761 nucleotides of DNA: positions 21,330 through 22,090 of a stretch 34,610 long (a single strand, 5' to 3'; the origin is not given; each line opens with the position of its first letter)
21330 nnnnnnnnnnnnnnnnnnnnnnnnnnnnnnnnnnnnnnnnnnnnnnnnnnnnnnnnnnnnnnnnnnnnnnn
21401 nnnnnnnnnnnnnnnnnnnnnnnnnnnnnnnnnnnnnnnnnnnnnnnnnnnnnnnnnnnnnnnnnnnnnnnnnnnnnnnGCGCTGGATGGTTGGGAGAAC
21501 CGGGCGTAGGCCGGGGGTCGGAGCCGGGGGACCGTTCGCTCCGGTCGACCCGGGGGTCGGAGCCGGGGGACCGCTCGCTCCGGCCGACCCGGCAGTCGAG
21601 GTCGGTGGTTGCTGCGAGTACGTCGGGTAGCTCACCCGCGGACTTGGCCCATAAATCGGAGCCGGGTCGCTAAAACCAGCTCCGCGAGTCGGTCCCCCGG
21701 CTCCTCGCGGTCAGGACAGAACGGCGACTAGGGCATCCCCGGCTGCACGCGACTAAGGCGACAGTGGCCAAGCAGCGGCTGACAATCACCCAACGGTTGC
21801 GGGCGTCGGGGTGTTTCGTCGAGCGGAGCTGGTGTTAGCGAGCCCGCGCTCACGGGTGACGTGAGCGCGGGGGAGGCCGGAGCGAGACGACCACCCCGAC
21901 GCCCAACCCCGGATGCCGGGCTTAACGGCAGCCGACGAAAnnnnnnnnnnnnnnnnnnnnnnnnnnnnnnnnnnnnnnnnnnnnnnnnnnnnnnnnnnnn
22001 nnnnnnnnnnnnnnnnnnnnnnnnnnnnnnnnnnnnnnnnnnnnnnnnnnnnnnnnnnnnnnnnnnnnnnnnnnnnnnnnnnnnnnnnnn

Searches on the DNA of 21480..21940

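Call 92: search_rna_families(source=window, start=21480, end=21940, threshold=evalue, max_evalue=5)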
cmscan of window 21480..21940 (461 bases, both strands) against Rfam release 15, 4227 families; matches with E-value up to 5: 2.
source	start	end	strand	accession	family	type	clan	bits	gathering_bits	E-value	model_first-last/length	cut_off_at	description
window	21646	21712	-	RF03228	mir-1471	Gene; miRNA;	-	19.4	82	0.43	1-57/57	no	mir-1471 microRNA precursor family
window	21558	21597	-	RF02802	PyrR204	Gene; snRNA; snoRNA; HACA-box;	-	14.5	71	3.8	1-57/57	no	Pyrobaculum sRNA 204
